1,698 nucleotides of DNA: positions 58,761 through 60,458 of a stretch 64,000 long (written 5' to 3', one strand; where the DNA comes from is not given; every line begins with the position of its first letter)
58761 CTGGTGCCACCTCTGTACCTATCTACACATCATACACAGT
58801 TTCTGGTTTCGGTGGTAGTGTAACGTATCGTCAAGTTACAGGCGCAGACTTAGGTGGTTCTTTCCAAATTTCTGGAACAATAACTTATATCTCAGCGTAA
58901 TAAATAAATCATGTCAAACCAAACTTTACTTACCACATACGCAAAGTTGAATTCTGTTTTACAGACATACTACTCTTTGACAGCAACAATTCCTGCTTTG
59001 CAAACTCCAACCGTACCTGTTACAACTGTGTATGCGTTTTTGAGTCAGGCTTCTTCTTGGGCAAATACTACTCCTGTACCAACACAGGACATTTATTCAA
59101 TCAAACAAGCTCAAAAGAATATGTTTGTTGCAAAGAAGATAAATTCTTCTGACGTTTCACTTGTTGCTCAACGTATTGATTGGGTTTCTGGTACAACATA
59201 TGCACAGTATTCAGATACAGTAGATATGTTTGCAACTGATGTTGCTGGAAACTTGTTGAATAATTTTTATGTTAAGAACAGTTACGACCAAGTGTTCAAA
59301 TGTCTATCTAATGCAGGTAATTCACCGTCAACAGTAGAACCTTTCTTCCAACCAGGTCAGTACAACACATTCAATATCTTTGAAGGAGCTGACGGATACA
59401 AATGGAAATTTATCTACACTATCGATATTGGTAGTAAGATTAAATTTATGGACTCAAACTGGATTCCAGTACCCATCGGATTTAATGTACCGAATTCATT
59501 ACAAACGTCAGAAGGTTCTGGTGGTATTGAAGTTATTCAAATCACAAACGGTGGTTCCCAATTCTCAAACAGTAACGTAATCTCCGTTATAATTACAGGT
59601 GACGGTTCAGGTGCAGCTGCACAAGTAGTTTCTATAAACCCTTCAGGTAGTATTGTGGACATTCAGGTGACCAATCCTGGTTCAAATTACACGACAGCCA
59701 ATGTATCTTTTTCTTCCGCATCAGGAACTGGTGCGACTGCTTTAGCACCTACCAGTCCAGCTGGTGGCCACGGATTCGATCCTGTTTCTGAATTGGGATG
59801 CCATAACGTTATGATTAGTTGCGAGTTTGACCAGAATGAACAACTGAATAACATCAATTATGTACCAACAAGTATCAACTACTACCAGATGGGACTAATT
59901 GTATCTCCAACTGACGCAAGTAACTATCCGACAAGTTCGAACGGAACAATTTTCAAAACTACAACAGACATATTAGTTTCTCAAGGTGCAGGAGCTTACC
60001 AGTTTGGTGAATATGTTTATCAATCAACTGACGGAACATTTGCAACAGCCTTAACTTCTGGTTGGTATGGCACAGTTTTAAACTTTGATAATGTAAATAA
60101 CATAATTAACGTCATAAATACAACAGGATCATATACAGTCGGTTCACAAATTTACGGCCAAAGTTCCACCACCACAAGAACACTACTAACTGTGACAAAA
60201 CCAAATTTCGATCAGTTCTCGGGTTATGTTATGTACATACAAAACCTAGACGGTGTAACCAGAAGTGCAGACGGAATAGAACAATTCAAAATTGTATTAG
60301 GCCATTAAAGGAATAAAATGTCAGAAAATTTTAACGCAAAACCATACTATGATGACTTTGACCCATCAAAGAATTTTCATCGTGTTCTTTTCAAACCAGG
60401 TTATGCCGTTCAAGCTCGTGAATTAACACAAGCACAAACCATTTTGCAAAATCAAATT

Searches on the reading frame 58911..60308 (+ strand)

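Call 54: search_protein_families(library=phrogs, proteins=[window:58911-60308:+], max_evalue=0.001)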
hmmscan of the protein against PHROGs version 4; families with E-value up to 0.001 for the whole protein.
window:58911-60308:+ (465 aa): 5 families
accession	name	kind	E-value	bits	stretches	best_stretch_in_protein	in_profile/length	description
phrog_438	-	tail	4.5e-75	254.6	1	33-463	24-476/478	baseplate wedge subunit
phrog_460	-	connector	5e-10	39.6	1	203-429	228-342/385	head closure Hc2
phrog_977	-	tail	2.6e-07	31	0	129-192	151-214/333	baseplate wedge subunit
phrog_22827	-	unknown function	1.8e-05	24.6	1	203-264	181-239/613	-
phrog_4406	-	head and packaging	0.00047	17.8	0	204-435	1622-1802/3231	virion structural protein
